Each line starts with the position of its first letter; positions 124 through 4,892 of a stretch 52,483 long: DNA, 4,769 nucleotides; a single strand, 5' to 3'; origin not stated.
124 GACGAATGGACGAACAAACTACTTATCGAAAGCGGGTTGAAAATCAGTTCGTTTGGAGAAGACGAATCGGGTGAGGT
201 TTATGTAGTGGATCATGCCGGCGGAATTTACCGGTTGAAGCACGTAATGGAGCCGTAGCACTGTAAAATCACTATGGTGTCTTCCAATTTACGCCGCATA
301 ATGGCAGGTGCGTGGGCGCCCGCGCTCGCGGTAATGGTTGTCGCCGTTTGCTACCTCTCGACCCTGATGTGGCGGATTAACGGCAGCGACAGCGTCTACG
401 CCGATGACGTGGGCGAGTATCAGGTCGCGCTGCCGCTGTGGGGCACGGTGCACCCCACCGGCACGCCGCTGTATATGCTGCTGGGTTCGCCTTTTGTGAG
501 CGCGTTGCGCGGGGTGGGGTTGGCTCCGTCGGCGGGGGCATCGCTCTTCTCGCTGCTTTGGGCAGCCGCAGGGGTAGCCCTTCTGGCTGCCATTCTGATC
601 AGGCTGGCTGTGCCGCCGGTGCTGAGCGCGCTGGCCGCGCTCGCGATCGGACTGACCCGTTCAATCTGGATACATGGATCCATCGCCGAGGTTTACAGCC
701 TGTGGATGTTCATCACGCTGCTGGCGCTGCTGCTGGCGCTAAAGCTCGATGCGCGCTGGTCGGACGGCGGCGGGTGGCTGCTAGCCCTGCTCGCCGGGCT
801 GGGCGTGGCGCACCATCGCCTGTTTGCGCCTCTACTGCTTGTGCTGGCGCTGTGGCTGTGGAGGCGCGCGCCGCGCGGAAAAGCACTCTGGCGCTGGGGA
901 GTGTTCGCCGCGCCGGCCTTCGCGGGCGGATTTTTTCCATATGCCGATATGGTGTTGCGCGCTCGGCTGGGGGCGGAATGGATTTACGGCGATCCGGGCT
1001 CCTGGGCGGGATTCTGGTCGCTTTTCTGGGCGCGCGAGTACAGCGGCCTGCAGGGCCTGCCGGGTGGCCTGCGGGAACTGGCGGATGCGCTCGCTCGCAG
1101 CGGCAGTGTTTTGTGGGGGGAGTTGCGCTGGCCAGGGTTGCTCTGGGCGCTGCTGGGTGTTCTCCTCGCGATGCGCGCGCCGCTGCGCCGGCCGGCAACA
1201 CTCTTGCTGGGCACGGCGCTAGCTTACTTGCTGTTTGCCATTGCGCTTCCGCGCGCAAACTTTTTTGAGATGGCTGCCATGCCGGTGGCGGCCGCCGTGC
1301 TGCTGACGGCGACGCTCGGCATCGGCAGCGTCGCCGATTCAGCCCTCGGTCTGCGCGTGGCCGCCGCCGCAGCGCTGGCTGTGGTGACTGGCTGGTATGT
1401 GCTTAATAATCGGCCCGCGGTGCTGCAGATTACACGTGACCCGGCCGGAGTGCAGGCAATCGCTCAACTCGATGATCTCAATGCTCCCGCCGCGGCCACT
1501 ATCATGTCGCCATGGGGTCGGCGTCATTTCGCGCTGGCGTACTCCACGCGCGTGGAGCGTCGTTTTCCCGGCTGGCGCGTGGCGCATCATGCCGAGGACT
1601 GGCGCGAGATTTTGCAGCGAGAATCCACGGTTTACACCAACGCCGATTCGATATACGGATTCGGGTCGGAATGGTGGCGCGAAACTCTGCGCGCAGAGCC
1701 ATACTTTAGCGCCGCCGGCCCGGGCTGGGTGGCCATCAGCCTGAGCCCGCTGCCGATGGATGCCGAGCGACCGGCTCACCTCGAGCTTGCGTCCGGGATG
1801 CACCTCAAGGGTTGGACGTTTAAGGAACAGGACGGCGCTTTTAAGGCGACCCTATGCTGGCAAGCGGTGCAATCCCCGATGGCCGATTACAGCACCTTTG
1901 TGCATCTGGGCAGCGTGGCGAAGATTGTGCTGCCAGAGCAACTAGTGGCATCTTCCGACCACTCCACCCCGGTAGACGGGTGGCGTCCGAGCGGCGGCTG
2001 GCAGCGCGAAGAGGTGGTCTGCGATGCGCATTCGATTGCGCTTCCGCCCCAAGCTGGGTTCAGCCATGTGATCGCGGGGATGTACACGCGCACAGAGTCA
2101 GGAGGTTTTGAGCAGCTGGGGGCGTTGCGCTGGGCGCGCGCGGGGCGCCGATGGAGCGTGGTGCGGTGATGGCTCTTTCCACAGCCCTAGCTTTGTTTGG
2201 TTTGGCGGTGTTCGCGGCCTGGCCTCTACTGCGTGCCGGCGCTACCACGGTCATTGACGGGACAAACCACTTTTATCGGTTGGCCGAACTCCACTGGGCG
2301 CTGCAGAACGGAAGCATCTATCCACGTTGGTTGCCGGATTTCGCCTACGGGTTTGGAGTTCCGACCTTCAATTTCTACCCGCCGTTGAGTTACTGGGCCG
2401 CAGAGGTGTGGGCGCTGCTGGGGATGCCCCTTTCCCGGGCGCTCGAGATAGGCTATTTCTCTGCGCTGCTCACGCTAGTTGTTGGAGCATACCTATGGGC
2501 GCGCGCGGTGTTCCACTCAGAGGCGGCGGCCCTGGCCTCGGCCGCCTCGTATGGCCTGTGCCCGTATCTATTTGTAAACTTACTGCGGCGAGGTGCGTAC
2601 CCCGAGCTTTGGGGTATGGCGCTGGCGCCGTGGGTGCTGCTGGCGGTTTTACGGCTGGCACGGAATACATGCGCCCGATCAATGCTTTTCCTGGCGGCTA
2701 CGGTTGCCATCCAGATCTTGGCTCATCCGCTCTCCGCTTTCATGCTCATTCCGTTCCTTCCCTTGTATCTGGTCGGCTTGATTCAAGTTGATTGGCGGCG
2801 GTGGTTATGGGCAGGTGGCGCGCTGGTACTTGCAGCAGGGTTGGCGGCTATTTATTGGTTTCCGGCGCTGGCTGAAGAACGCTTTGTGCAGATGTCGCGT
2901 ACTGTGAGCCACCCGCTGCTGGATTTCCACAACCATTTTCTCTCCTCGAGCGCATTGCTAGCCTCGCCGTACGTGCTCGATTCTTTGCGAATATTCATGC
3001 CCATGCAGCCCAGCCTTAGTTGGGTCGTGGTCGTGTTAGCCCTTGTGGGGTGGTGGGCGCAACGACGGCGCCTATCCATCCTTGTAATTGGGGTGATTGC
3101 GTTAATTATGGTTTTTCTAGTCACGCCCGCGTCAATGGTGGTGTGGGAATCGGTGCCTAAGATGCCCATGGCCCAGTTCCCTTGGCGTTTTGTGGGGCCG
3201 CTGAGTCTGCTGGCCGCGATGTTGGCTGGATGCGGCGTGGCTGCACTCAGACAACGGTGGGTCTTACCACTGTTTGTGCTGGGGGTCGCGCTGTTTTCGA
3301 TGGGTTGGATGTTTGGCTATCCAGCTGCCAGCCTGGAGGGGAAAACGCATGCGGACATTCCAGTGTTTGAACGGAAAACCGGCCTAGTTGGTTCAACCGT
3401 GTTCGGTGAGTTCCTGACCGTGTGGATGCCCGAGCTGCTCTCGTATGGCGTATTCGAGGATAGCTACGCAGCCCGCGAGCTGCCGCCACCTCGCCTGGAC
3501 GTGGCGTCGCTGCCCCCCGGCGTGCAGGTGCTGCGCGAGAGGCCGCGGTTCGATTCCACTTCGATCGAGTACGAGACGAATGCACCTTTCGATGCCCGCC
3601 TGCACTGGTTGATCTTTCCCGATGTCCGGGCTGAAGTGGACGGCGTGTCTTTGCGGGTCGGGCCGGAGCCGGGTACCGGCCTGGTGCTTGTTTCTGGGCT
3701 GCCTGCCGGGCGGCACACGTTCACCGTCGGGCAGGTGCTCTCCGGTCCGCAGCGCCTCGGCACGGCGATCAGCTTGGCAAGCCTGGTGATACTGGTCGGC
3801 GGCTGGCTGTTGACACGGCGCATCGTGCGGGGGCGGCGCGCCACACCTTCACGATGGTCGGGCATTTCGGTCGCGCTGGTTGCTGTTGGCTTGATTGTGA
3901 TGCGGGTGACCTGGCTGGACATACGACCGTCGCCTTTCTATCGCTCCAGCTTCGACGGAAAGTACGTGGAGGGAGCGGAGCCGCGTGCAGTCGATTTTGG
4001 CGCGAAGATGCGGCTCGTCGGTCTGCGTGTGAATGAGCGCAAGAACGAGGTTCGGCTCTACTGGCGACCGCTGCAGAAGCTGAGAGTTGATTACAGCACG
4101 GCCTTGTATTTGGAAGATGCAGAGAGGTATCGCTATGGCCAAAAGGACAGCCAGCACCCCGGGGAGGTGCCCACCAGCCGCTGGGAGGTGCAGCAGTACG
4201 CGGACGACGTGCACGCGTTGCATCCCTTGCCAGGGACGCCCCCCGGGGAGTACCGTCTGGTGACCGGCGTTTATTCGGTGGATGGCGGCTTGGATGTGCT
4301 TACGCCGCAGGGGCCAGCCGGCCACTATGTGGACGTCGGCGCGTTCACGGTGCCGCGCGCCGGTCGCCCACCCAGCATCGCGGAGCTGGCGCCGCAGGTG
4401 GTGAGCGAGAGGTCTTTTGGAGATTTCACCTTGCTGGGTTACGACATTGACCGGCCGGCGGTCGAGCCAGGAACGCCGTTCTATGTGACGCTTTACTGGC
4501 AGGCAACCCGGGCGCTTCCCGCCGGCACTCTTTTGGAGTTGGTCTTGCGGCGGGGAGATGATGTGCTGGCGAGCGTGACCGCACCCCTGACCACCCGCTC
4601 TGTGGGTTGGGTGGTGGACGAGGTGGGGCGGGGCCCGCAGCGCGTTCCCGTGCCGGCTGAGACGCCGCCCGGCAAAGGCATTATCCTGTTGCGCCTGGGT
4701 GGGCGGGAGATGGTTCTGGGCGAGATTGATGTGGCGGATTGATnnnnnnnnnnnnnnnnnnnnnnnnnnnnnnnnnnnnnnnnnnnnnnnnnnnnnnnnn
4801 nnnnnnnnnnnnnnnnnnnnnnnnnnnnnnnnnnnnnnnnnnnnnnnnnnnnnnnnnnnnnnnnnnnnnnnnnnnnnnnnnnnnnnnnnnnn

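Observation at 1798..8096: Recurrent C-terminal LYW/PPG module shared by four different GT-C membrane proteins in locus 1 (seven copies)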

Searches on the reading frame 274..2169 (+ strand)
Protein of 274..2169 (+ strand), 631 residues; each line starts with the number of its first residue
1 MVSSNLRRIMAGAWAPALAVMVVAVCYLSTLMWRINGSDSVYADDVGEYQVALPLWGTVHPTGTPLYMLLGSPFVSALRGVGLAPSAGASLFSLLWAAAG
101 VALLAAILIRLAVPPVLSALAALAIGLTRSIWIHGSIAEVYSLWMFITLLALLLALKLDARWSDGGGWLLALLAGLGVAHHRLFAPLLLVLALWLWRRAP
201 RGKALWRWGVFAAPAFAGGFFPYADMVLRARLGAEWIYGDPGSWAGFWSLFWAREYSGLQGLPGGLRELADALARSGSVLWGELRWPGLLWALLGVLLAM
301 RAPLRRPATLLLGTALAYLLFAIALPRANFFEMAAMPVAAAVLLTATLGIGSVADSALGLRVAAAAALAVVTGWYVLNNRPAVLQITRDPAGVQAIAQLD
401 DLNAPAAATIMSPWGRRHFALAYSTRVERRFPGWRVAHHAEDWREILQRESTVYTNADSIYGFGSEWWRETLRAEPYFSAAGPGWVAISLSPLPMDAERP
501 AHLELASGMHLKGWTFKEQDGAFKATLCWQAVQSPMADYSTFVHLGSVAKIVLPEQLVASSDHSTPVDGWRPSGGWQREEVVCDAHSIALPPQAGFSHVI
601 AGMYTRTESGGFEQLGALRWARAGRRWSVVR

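Call 3: search_protein_families(library=pfam, proteins=[window:274-2169:+], max_evalue=1)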
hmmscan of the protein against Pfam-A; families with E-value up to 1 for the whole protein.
window:274-2169:+ (631 aa): 1 family
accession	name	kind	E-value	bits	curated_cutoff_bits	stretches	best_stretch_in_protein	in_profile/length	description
PF11028.14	TMEM260-like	-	9.9e-11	42.2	24.2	1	45-194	1-168/179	Protein O-mannosyl-transferase TMEM260-like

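Call 4: search_protein_families(library=ncbifam, proteins=[window:274-2169:+], max_evalue=1)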
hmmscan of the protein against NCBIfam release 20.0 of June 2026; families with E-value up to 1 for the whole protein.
window:274-2169:+ (631 aa): 0 families

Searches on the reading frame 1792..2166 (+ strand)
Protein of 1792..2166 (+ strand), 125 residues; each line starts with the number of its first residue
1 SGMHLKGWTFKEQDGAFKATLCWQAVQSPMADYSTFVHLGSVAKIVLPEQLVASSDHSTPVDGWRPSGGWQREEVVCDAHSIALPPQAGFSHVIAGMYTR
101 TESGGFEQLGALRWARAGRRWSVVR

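Call 15: search_protein_families(library=pfam, proteins=[window:1792-2166:+], max_evalue=10)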
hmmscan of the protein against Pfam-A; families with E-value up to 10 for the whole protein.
window:1792-2166:+ (125 aa): 1 family
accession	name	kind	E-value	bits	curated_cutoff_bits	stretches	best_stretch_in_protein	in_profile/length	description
PF07440.17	Caerin_1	-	0.14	12.7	25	1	39-48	6-15/24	Caerin 1 protein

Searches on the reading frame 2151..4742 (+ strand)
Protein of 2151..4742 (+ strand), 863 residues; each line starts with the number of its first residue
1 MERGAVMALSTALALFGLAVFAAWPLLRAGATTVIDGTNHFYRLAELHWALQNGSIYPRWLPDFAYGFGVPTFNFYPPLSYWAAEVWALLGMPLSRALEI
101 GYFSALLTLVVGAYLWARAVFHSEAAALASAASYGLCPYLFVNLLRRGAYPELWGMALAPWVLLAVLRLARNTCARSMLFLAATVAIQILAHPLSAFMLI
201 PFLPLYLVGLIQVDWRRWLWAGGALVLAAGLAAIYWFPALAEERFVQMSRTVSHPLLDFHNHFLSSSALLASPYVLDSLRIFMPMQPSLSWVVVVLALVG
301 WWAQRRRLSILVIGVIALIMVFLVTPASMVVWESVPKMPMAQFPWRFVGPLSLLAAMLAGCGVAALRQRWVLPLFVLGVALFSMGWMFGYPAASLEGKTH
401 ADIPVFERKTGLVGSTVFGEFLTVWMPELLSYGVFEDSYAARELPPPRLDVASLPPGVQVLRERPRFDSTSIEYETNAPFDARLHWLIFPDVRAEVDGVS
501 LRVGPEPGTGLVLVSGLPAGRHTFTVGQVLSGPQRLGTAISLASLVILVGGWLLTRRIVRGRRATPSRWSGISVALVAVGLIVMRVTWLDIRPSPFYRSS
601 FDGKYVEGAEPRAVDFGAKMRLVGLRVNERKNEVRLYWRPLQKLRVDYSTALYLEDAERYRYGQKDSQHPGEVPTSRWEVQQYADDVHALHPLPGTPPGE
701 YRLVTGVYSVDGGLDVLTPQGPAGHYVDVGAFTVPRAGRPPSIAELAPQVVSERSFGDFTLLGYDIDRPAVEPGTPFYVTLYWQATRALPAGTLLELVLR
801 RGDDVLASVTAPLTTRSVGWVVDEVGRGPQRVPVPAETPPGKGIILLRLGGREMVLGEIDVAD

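Call 3: search_protein_families(library=pfam, proteins=[window:2151-4742:+], max_evalue=1)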
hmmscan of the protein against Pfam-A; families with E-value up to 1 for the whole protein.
window:2151-4742:+ (863 aa): 3 families
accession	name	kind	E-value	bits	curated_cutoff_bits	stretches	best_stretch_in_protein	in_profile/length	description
PF10131.15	PTPS_related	-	1e-07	31.3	26.4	1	73-385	1-302/621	6-pyruvoyl-tetrahydropterin synthase related domain; membrane protein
PF13231.12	PMT_2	-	0.00027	21.6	26.1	1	77-236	3-160/160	Dolichyl-phosphate-mannose-protein mannosyltransferase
PF09586.16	YfhO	-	0.088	11.6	28.5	1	107-389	102-386/835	Bacterial membrane protein YfhO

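Call 4: search_protein_families(library=ncbifam, proteins=[window:2151-4742:+], max_evalue=1)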
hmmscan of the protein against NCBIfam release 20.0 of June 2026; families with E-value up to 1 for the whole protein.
window:2151-4742:+ (863 aa): 0 families

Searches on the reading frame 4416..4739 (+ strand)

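Call 15: search_protein_families(library=pfam, proteins=[window:4416-4739:+], max_evalue=10)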
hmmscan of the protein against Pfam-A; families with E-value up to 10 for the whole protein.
window:4416-4739:+ (108 aa): 1 family
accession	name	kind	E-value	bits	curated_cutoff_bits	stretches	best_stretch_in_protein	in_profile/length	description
PF01654.22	Cyt_bd_oxida_I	-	0.11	11.4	26.2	1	50-74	343-367/418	Cytochrome bd terminal oxidase subunit I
